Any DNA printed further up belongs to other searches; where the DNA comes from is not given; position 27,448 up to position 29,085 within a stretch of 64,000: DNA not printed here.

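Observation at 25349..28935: Intact DabB-DabA inorganic-carbon pump in an otherwise host-dependent-looking genome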

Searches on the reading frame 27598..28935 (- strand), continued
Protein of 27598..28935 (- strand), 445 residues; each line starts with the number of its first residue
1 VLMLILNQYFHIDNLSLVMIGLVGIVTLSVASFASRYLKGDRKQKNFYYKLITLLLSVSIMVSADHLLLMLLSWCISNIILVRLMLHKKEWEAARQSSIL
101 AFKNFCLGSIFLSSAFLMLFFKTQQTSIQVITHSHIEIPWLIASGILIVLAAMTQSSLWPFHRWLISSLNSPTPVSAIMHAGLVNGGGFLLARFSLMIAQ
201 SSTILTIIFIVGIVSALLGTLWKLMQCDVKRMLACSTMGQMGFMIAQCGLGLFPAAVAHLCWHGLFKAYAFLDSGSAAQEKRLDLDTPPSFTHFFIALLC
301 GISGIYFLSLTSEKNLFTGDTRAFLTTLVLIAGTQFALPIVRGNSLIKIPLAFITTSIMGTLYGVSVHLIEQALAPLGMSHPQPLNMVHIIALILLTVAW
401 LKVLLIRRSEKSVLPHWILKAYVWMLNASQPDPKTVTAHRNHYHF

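Call 44: find_encoding_contigs(protein=P0005, flank=10000, max_places=2)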
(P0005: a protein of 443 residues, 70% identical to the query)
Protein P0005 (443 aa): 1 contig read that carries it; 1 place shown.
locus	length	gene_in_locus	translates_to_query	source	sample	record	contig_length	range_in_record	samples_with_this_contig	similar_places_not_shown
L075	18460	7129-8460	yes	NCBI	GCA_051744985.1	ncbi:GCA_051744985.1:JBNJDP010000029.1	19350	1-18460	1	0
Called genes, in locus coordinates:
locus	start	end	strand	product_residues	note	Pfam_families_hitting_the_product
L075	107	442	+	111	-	-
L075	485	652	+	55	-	-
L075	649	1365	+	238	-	PF05028:PARG_cat_C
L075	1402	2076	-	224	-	PF13641:Glyco_tranf_2_3, PF00535:Glycos_transf_2, PF12804:NTP_transf_3 (weak)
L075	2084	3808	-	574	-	PF14716:HHH_8, PF14520:HHH_5 (weak), PF14791:DNA_pol_B_thumb, PF02811:PHP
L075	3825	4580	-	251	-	PF01149:Fapy_DNA_glyco, PF05833:NFACT_N (weak), PF06831:H2TH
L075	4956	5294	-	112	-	PF00076:RRM_1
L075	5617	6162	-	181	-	PF04832:SOUL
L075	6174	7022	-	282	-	PF00126:HTH_1, PF03466:LysR_substrate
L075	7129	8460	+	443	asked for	PF00662:Proton_antipo_N, PF00361:Proton_antipo_M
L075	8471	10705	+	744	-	PF10070:DabA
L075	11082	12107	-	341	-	PF02912:Phe_tRNA-synt_N, PF01409:tRNA-synt_2d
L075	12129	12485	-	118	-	PF00453:Ribosomal_L20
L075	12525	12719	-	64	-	PF01632:Ribosomal_L35p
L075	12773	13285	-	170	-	PF05198:IF3_N, PF00707:IF3_C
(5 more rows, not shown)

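Call 45: find_encoding_contigs(protein=P0094, flank=10000, max_places=2)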
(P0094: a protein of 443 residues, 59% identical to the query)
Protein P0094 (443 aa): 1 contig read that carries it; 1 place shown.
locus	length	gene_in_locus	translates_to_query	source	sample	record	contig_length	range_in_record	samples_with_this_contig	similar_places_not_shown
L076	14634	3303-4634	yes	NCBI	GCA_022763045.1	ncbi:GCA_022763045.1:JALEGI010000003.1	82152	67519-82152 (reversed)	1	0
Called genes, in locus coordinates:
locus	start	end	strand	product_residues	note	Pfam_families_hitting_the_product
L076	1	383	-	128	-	?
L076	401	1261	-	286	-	-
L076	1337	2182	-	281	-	-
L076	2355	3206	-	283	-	PF00126:HTH_1, PF03466:LysR_substrate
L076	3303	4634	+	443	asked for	PF00662:Proton_antipo_N, PF00361:Proton_antipo_M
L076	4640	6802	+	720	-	PF10070:DabA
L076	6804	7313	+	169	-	PF14091:DUF4269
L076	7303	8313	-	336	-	PF05150:Legionella_OMP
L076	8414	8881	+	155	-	PF00293:NUDIX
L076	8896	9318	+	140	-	PF01230:HIT, PF11969:DcpS_C (weak)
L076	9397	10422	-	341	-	PF08100:Dimerisation (weak), PF00891:Methyltransf_2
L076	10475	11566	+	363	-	PF00892:EamA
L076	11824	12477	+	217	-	-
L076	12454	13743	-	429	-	PF00875:DNA_photolyase, PF03441:FAD_binding_7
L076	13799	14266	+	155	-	PF03073:TspO_MBR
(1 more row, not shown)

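Call 46: find_encoding_contigs(protein=P0117, flank=10000, max_places=2)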
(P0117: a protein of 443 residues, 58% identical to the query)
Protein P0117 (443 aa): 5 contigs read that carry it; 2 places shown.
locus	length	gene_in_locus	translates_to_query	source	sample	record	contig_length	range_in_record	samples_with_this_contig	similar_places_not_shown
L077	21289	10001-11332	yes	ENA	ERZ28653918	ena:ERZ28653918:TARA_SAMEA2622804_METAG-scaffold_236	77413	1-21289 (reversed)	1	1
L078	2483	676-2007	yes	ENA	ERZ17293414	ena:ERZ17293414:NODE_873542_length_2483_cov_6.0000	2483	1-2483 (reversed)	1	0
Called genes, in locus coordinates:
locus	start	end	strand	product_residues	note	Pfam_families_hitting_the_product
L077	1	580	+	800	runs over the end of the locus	PF02743:dCache_1, PF21623:HK_sensor_dom_bact, PF14501:HATPase_c_5 (faint), PF00512:HisKA, PF02518:HATPase_c, PF00072:Response_reg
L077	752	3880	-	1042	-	PF00873:ACR_tran, PF02355:SecD_SecF_C (faint), PF03176:MMPL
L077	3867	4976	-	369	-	PF25917:BSH_RND, PF25973:BSH_CzcB (weak), PF25876:HH_MFP_RND (weak), PF25944:Beta-barrel_RND, PF25954:Beta-barrel_RND_2 (weak), PF25967:RND-MFP_C (weak), PF25989:YknX_C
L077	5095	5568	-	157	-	PF09832:DUF2059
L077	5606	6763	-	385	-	-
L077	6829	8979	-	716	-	PF00141:peroxidase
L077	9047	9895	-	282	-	PF00126:HTH_1, PF03466:LysR_substrate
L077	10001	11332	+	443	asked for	PF00662:Proton_antipo_N, PF00361:Proton_antipo_M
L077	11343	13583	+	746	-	PF10070:DabA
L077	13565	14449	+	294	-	PF20376:DUF6671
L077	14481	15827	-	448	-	PF01554:MatE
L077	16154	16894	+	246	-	-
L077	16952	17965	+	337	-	PF05222:AlaDh_PNT_N, PF01262:AlaDh_PNT_C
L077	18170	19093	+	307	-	PF00551:Formyl_trans_N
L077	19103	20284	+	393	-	PF07690:MFS_1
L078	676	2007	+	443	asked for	PF00662:Proton_antipo_N, PF00361:Proton_antipo_M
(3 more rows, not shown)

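Call 70: predict_structure(alignment_id=A1)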
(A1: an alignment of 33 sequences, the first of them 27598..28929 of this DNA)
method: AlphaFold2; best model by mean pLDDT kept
length: 443 residues; sequences in the alignment: 33
mean_pLDDT: 83.1   pTM: 0.84
mean pLDDT of the five models: 83.1, 81.9, 78.0, 76.6, 76.1
residues with pLDDT >= 90: 151; 70-90: 227; 50-70: 44; < 50: 21
segments of 3 or more residues with pLDDT < 50: 181-184, 273-282, 437-443
pLDDT, mean of each block of 10 residues (from residue 1): 77 89 85 83 90 91 94 90 83 85 93 97 94 93 94 84 71 64 66 92 93 89 76 82 90 81 67 44 71 93 91 83 87 88 87 91 85 89 91 88 66 84 82 56 40
secondary structure, 60 per line:
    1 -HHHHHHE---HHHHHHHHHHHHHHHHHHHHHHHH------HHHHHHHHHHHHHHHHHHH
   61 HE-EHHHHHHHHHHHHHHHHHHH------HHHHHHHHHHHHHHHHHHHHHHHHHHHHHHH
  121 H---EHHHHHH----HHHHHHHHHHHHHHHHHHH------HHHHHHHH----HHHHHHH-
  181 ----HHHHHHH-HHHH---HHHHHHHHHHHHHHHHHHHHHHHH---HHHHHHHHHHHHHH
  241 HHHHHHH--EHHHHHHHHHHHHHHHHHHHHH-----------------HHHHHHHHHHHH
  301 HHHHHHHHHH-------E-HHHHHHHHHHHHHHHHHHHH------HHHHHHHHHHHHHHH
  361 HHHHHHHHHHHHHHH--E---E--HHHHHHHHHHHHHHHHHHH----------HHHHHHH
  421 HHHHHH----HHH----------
elements in order: H2-7 H12-35 H42-61 H65-83 H90-121 H126-131 H136-154 H161-168 H173-179 H185-191 H193-196 H200-223 H227-247 H251-271 H289-310 H320-339 H346-375 H385-403 H414-426

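Call 73: fold_search(model_id=the predicted structure, library=pdb)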
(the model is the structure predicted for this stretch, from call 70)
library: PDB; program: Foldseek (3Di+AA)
matches with E <= 10: 526; with E <= 0.001: 186
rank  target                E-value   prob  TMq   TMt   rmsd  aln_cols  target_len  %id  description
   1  7p69_L                1.1e-12  1.00  0.64  0.48  11.2       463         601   25  Complex I from E. coli, DDM/LMNG-purified, under Turnover at pH 6, Resting state (released 2022-09-21)
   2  7p62_L                1.4e-12  1.00  0.59  0.44  16.6       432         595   24  Complex I from E. coli, DDM-purified, Apo, Resting state (released 2022-09-21)
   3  7p7c_L                1.8e-12  1.00  0.64  0.48  10.9       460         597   25  Complex I from E. coli, DDM/LMNG-purified, Apo, Open state (released 2022-09-21)
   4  7p7m_L                1.8e-12  1.00  0.64  0.48  11.1       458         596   25  Complex I from E. coli, DDM/LMNG-purified, inhibited by Piericidin A, Open state (released 2022-09-21)
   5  7z7s_L                1.8e-12  1.00  0.62  0.47  11.9       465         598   24  Complex I from E. coli, LMNG-purified, under Turnover at pH 6, Closed state (released 2022-09-21)
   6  7p7e_L                1.9e-12  1.00  0.63  0.48  10.9       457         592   24  Complex I from E. coli, DDM/LMNG-purified, Apo, Resting state (released 2022-09-21)
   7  7p64_L                2.3e-12  1.00  0.59  0.44  17.4       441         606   24  Complex I from E. coli, DDM/LMNG-purified, under Turnover at pH 6, Open state (released 2022-09-21)
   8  7zci_L                3.0e-12  1.00  0.64  0.48  11.2       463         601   25  Complex I from E. coli, LMNG-purified, under Turnover at pH 6, Resting state (released 2022-09-21)
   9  7z84_L                4.1e-12  1.00  0.66  0.49   8.8       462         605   24  Complex I from E. coli, DDM/LMNG-purified, under Turnover at pH 8, Open-ready state (released 2022-09-21)
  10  8e9g_L                4.1e-12  1.00  0.58  0.41  18.8       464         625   23  Mycobacterial respiratory complex I with both quinone positions modelled (released 2022-10-12)
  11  7p7k_L                4.2e-12  1.00  0.63  0.47  11.2       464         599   24  Complex I from E. coli, DDM/LMNG-purified, with DQ, Resting state (released 2022-09-21)
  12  7z7r_L                5.1e-12  1.00  0.59  0.44  17.4       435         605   24  Complex I from E. coli, LMNG-purified, Apo, Open-ready state (released 2022-09-21)
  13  7p7l_L                6.9e-12  1.00  0.63  0.48  11.4       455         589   24  Complex I from E. coli, DDM/LMNG-purified, with NADH and FMN, Open state (released 2022-09-21)
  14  7p63_L                1.1e-11  1.00  0.62  0.47  12.0       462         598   24  Complex I from E. coli, DDM/LMNG-purified, under Turnover at pH 6, Closed state (released 2022-09-21)
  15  7p61_L                1.3e-11  1.00  0.63  0.48   9.7       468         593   23  Complex I from E. coli, DDM-purified, with NADH, Resting state (released 2022-09-21)
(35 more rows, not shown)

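Call 85: search_protein_families(library=pfam, proteins=[L001:13565-14443:+], max_evalue=0.001)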
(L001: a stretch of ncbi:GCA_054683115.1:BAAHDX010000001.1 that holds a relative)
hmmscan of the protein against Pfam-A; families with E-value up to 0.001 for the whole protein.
L001:13565-14443:+ (292 aa): 1 family
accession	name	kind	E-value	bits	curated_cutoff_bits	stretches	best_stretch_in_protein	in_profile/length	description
PF20376.4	DUF6671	-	5e-63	213.2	23.8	1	73-292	1-217/217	Domain of unknown function (DUF6671)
